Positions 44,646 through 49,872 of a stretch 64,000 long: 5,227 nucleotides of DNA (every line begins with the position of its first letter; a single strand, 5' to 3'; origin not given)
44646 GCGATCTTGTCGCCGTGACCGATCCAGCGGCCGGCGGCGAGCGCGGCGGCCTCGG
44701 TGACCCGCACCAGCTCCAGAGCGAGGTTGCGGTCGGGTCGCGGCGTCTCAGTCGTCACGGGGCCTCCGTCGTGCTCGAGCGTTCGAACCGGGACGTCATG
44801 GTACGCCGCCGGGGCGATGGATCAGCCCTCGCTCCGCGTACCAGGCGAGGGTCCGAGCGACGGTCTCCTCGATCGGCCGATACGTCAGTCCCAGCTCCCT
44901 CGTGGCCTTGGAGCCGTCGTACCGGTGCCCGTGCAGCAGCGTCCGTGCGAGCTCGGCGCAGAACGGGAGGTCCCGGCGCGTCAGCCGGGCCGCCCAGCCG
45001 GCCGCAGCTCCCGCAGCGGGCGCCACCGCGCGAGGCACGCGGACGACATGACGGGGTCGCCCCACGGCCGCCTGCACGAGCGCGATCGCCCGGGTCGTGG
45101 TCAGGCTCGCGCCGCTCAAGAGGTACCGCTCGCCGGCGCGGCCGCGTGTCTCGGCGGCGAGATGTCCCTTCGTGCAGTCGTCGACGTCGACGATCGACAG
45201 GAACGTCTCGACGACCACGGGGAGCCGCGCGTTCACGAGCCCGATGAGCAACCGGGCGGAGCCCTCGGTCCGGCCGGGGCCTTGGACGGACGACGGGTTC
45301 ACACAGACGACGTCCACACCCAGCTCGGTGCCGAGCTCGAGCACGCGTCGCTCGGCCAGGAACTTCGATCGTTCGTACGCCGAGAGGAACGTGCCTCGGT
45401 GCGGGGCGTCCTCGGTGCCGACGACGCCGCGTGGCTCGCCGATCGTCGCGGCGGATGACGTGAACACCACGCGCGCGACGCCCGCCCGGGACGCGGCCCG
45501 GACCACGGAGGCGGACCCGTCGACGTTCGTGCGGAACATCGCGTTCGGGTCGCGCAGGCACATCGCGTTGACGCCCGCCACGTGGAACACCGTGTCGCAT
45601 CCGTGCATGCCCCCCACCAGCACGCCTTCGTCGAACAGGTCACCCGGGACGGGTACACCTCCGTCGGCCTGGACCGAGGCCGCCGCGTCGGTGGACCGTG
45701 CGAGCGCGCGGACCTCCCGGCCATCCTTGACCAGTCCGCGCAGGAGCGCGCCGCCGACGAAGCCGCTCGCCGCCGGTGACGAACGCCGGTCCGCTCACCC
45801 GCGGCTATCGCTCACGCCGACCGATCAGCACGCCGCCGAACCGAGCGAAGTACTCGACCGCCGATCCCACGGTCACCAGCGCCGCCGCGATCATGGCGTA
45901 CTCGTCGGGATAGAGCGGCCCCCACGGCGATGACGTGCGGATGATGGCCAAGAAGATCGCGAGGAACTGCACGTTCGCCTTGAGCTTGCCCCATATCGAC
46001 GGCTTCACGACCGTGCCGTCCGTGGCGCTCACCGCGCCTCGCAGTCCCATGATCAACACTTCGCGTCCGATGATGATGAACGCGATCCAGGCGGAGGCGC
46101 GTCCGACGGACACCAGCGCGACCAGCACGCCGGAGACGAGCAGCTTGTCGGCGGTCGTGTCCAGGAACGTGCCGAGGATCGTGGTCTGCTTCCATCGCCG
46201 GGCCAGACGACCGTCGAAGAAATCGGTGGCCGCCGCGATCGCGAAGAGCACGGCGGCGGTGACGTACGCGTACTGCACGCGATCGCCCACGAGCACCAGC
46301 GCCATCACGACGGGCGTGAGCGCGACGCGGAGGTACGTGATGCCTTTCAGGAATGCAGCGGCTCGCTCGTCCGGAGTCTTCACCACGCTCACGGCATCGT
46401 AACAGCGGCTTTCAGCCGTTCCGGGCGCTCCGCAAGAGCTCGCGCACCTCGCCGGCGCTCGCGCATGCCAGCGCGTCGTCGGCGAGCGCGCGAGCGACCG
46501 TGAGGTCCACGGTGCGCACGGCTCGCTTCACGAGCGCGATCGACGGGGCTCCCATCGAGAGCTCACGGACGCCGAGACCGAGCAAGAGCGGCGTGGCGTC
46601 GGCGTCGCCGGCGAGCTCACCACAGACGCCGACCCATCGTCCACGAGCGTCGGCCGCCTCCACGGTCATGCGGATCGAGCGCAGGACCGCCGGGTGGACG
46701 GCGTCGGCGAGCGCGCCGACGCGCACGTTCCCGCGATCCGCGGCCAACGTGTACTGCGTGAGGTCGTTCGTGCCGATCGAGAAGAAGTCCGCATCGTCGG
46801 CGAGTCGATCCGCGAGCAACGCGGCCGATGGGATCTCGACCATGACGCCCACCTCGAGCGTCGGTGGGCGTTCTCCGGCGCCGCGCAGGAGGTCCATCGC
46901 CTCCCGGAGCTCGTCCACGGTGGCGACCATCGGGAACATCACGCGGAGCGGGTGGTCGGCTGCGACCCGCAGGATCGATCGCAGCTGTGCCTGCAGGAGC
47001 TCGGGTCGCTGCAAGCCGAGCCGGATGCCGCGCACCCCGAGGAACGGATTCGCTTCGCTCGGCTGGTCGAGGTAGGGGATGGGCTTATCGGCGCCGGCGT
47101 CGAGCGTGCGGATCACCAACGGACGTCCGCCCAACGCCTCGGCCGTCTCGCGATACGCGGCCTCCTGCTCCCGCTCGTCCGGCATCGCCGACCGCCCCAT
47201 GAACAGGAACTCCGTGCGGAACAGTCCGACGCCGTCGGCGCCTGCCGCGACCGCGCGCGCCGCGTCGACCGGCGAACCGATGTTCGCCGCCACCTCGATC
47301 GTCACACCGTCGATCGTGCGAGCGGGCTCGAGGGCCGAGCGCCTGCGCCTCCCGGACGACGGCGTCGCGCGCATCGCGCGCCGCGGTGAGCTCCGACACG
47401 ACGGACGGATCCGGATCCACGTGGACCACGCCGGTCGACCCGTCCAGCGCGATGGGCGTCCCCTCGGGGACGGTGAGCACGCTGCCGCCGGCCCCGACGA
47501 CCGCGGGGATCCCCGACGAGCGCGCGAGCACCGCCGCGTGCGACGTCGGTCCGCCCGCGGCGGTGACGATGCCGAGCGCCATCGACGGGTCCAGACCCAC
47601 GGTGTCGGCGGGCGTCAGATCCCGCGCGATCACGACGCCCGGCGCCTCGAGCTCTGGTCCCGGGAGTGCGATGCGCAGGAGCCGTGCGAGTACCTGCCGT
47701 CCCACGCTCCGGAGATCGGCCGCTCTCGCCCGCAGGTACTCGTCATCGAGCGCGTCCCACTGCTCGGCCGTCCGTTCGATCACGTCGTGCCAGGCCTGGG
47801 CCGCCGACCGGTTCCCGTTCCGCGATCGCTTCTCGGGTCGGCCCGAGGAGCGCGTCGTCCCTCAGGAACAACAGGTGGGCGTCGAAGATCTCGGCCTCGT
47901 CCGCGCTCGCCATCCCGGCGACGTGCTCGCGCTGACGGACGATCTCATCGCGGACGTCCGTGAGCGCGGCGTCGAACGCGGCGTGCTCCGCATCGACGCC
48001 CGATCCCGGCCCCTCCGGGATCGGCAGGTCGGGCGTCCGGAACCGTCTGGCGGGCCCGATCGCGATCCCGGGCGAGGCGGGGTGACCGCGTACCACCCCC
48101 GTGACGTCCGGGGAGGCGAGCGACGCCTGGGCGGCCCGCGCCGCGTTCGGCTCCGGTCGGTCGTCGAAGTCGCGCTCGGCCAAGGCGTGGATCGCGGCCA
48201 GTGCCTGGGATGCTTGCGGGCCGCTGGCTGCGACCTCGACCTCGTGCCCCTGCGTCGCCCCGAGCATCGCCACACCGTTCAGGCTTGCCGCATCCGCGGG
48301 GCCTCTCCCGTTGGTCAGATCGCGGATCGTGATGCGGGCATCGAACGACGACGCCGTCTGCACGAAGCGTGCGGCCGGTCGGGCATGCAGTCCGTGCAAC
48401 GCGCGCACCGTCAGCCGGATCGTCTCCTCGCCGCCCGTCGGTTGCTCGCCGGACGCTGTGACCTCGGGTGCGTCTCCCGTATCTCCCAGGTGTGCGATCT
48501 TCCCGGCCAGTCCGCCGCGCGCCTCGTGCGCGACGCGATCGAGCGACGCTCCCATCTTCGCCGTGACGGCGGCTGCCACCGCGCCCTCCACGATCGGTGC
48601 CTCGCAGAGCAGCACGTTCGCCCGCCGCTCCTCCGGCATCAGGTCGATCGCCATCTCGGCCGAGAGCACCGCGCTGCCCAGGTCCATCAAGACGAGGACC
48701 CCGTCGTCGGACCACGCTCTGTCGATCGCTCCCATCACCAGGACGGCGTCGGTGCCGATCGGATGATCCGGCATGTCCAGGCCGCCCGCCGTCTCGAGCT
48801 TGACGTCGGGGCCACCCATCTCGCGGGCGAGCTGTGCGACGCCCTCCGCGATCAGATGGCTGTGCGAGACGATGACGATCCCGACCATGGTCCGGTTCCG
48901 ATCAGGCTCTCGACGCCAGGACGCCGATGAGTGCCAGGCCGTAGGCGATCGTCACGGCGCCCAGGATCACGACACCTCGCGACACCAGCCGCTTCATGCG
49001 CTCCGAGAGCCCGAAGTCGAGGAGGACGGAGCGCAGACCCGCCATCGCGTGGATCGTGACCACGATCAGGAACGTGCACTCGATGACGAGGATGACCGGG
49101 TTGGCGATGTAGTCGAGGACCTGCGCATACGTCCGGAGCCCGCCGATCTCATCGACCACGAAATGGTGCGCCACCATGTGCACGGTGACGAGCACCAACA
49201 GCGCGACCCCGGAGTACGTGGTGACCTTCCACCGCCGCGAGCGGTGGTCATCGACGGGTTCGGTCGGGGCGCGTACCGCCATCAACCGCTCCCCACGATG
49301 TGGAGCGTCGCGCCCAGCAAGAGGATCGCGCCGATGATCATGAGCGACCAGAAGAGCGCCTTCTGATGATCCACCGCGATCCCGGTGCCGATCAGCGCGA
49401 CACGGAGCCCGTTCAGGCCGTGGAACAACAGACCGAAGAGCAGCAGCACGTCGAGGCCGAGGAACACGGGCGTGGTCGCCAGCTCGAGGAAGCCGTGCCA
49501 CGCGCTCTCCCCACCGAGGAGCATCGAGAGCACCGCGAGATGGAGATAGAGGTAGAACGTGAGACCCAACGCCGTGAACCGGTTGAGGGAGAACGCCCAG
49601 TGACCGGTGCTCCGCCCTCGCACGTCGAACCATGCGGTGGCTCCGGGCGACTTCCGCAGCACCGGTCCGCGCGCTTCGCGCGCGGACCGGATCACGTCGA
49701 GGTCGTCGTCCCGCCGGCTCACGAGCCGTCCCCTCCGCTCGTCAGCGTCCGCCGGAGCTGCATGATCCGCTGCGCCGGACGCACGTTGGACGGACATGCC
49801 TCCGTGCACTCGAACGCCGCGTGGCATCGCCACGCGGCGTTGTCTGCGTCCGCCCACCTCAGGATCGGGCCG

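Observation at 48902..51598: Chimeric glycerol-3-phosphate dehydrogenase: truncated GlpA flavoprotein coupled to SdhB/SdhC/SdhD-like subunits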

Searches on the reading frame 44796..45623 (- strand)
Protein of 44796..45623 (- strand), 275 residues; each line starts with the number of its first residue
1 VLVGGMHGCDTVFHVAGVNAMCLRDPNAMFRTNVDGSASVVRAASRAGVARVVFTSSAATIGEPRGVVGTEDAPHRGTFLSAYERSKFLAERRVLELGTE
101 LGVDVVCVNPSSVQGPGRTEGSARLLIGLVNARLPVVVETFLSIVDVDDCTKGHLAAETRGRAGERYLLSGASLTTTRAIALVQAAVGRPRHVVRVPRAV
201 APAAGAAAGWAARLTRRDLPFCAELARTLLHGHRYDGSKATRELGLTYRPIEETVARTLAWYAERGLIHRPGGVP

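Call 79: search_protein_families(library=pfam, proteins=[window:44796-45623:-], max_evalue=0.00001)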
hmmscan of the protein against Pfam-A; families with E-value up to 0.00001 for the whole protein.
window:44796-45623:- (275 aa): 4 families
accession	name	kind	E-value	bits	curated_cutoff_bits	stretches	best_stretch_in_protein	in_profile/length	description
PF01370.27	Epimerase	-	2.1e-18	67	20.9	1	7-164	63-234/240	NAD dependent epimerase/dehydratase family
PF01073.25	3Beta_HSD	-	3.5e-13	49.6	22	1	6-120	64-188/280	3-beta hydroxysteroid dehydrogenase/isomerase family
PF07993.18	NAD_binding_4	-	4.6e-08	33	20.1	1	9-125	89-222/258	Male sterility protein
PF16363.11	GDP_Man_Dehyd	-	6.5e-06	26.3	27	1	9-121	76-191/332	GDP-mannose 4,6 dehydratase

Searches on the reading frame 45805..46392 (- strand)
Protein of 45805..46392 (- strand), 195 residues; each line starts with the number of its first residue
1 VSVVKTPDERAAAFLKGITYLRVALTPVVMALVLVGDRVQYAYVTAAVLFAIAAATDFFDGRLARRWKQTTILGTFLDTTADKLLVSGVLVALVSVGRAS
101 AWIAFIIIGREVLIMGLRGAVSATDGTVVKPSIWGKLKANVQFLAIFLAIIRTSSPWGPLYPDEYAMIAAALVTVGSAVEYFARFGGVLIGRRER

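Call 79: search_protein_families(library=pfam, proteins=[window:45805-46392:-], max_evalue=0.00001)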
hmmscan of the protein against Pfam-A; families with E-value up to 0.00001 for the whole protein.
window:45805-46392:- (195 aa): 1 family
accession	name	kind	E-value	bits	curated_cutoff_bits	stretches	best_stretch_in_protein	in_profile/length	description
PF01066.26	CDP-OH_P_transf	-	3.4e-33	115.6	22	1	18-174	7-150/152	CDP-alcohol phosphatidyltransferase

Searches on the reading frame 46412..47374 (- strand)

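Call 27: search_protein_families(library=pfam, proteins=[window:46412-47374:-], max_evalue=0.001)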
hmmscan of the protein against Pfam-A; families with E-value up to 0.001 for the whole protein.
window:46412-47374:- (320 aa): 1 family
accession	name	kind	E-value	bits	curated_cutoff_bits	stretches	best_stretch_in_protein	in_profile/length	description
PF02896.24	PEP-utilizers_C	-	3.8e-107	358.3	22.8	1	15-290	9-292/293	PEP-utilising enzyme, PEP-binding domain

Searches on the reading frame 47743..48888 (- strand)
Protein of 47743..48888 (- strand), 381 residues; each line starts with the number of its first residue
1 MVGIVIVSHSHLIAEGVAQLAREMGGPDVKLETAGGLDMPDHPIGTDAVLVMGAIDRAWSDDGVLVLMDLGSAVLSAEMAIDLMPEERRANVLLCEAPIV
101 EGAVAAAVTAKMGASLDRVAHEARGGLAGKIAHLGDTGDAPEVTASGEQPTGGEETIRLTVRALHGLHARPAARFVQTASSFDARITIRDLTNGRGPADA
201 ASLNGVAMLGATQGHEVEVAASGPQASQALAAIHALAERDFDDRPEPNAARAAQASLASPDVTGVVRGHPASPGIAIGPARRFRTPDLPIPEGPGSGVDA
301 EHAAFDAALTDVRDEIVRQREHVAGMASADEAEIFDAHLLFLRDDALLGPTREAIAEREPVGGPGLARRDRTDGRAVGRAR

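Call 27: search_protein_families(library=pfam, proteins=[window:47743-48888:-], max_evalue=0.001)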
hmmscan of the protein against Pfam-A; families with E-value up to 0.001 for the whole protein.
window:47743-48888:- (381 aa): 3 families
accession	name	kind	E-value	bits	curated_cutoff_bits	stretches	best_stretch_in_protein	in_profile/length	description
PF03610.21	EIIA-man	-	2.8e-25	89.2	21.4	1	3-119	1-115/116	PTS system fructose IIA component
PF00381.24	PTS-HPr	-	1.1e-24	86.7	23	1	158-238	4-80/81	PTS HPr component phosphorylation site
PF05524.18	PEP-utilisers_N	-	1.6e-17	64.2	24.4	1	267-358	1-91/121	PEP-utilising enzyme, N-terminal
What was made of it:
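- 46412..48888 (-): dhaM-type EIIA-HPr-EI fusion gene, 13 nt downstream of the SdhD-like gene. In this window it is split over three reading frames. EIIA-man, PTS-HPr, PEP-utilisers_N and PEP-utilizers_C domains (call 27).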

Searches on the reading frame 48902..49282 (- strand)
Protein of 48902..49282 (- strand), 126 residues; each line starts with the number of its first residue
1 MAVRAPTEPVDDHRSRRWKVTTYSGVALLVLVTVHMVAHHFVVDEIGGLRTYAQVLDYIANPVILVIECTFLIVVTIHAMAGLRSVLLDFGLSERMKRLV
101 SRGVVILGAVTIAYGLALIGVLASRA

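Call 6: search_protein_families(library=pfam, proteins=[window:48902-49282:-], max_evalue=0.01)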
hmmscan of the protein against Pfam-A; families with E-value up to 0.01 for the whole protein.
window:48902-49282:- (126 aa): 2 families
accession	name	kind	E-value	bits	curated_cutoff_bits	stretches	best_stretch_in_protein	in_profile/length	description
PF01127.27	Sdh_cyt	-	1.8e-12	47.8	25.8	1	17-116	22-121/122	Succinate dehydrogenase/Fumarate reductase transmembrane subunit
PF05328.17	CybS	-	0.0052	16.9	27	0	11-118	29-114/133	CybS, succinate dehydrogenase cytochrome B small subunit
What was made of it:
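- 48902..49282 (-): SdhD-like membrane anchor (126 aa, ATG overlapping the upstream stop, TGATG). Three TM segments and two heme-ligand histidines. Pfam Sdh_cyt 1.8e-12 (call 6).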

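Call 7: search_protein_families(library=ncbifam, proteins=[window:48902-49282:-], max_evalue=0.01)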
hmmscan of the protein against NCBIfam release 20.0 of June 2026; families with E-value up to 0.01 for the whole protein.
window:48902-49282:- (126 aa): 6 families
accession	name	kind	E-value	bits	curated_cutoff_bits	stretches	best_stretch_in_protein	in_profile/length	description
TIGR02970.1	succ_dehyd_cytB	equivalog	7.8e-07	29.3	52.3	1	24-112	27-112/120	succinate dehydrogenase, cytochrome b556 subunit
TIGR02968.1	succ_dehyd_anc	equivalog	1.6e-06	28.3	41.8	1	17-115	7-100/105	succinate dehydrogenase, hydrophobic membrane anchor protein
NF010073.0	PRK13554.1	subfamily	5.2e-06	26.3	221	1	3-102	111-205/241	fumarate reductase cytochrome b-556 subunit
NF010126.0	PRK13603.1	equivalog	0.00082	19.7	234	1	34-105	34-106/126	fumarate reductase subunit C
TIGR02046.1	sdhC_b558_fam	subfamily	0.0028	17.3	96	1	20-121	99-205/212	succinate dehydrogenase (or fumarate reductase) cytochrome b subunit, b558 family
NF010072.0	PRK13553.1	equivalog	0.0039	16.7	187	1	15-98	121-200/257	fumarate reductase cytochrome b subunit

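Call 23: search_solved_structures(query=window:48902-49282:-, max_evalue=1, show_alignments=3)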
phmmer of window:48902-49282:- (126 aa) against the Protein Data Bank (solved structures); distinct sequences matched with E-value up to 1: 6.
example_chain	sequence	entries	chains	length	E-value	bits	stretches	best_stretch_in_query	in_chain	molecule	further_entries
6lum_C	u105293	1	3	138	0.0013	22.2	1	18-123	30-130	Succinate dehydrogenase subunit C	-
6lum_D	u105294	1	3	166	0.12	15.9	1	12-113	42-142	Succinate dehydrogenase subunit D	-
2wqy_C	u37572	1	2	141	0.36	14.3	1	24-112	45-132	SUCCINATE DEHYDROGENASE CYTOCHROME B, LARGE SUBUNIT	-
8gs8_C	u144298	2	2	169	0.77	13.3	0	47-117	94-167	Succinate dehydrogenase cytochrome b560 subunit, mitochondrial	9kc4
1yq3_C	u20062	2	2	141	0.8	13.2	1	25-112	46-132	SUCCINATE DEHYDROGENASE CYTOCHROME B, LARGE SUBUNIT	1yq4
2ws3_D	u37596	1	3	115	0.89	13.1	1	28-119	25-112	SUCCINATE DEHYDROGENASE HYDROPHOBIC MEMBRANE ANCHOR SUBUNIT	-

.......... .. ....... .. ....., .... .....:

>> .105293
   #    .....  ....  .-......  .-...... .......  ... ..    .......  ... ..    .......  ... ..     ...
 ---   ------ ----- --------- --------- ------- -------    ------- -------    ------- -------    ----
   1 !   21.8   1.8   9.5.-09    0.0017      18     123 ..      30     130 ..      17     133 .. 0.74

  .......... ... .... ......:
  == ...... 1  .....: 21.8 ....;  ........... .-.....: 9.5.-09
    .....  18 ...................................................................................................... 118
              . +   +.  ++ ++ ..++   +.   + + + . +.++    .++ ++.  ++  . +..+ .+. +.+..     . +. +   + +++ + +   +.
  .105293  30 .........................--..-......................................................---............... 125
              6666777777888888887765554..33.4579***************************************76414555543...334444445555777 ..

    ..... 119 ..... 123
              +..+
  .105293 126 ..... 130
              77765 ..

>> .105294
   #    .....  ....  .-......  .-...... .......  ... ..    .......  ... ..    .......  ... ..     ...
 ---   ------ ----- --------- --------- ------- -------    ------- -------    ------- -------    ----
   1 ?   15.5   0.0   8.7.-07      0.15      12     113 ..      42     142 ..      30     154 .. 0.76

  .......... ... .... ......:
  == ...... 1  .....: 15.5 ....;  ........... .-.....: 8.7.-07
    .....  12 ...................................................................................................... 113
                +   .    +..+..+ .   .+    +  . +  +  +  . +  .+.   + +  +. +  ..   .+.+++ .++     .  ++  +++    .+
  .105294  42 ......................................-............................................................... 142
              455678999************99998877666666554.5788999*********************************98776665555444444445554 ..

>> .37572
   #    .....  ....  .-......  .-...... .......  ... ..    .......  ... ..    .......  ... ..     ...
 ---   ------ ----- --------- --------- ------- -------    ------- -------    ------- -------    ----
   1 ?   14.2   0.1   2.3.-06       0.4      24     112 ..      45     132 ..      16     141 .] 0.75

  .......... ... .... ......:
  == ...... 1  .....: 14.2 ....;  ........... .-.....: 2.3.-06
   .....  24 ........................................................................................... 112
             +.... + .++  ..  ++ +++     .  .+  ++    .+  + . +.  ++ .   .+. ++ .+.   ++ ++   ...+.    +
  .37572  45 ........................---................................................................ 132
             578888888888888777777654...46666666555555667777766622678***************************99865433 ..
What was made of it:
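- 48902..49282 (-): Aligns to 6LUM chains C and D (call 23).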

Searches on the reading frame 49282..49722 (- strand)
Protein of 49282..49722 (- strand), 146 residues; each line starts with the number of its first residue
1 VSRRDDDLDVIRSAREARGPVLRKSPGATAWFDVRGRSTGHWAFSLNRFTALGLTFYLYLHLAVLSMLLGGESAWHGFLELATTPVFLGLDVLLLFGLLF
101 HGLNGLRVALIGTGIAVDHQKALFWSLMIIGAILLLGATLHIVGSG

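Call 6: search_protein_families(library=pfam, proteins=[window:49282-49722:-], max_evalue=0.01)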
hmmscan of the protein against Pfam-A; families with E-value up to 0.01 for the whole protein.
window:49282-49722:- (146 aa): 2 families
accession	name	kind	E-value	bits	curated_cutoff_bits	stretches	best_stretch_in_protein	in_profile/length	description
PF01127.27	Sdh_cyt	-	2.5e-08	34.5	25.8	1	39-137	18-119/122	Succinate dehydrogenase/Fumarate reductase transmembrane subunit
PF02300.22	Fumarate_red_C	-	2e-05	25.1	24.2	1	42-103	22-83/127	Fumarate reductase subunit C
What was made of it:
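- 49282..49722 (-): SdhC-like membrane anchor (146 aa, GTG start overlapping the sdhB-like stop, GTGA). Three TM segments and two heme-ligand histidines. Pfam Sdh_cyt 2.5e-08 (call 6).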

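Call 7: search_protein_families(library=ncbifam, proteins=[window:49282-49722:-], max_evalue=0.01)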
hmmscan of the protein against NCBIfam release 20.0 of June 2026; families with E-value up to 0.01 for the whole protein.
window:49282-49722:- (146 aa): 3 families
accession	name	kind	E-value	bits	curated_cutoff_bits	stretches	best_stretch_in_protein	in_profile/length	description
TIGR02970.1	succ_dehyd_cytB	equivalog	1.2e-08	35.2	52.3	1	39-137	16-114/120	succinate dehydrogenase, cytochrome b556 subunit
NF003445.0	PRK04987.1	equivalog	0.0013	18.9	143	1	52-103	34-85/130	fumarate reductase subunit FrdC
NF010126.0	PRK13603.1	equivalog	0.0093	16.3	234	0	41-106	19-84/126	fumarate reductase subunit C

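Call 22: search_solved_structures(query=window:49282-49722:-, max_evalue=1, show_alignments=3)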
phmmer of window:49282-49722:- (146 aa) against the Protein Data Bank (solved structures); distinct sequences matched with E-value up to 1: 4.
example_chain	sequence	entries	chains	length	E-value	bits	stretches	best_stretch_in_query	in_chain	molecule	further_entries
6lum_C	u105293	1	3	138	3.1e-09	40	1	38-115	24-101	Succinate dehydrogenase subunit C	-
1kf6_C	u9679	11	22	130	0.015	18.3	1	45-136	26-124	FUMARATE REDUCTASE 15 KDA HYDROPHOBIC PROTEIN | Fumarate reductase subunit C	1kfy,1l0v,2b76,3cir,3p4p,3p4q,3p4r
4kx6_C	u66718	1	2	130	0.019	18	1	49-136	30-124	Fumarate reductase subunit C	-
6lum_D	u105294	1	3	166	0.12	15.5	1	42-138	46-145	Succinate dehydrogenase subunit D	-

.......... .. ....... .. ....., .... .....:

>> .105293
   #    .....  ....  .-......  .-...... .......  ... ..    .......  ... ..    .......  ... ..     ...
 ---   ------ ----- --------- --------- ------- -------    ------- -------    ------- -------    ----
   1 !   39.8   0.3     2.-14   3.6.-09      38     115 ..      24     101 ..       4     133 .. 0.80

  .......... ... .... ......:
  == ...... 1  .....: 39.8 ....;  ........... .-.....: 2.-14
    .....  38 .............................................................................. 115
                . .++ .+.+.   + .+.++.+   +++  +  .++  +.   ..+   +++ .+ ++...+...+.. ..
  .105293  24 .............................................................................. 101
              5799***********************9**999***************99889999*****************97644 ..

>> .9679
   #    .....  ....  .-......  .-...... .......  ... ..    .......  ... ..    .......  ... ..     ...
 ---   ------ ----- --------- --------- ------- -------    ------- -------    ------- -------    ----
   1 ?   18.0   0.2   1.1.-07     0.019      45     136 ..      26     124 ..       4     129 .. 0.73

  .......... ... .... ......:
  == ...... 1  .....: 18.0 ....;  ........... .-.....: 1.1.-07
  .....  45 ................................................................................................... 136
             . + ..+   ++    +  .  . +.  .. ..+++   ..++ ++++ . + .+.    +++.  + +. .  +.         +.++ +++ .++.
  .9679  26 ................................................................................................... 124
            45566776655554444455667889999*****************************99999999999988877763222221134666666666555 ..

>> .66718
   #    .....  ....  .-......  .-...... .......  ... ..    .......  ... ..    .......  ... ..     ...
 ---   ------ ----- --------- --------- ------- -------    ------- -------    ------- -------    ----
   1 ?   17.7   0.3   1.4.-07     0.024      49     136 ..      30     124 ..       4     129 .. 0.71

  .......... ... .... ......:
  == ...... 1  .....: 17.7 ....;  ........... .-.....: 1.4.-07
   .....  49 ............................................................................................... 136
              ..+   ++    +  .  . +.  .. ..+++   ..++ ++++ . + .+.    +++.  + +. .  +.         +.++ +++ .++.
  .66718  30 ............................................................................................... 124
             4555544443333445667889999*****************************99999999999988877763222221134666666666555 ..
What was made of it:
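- The anchors are most similar to mycobacterial Sdh2 (calls 22, 23).
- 49282..49722 (-): Best PDB hit is 6LUM chain C, 3.1e-09 (call 22).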
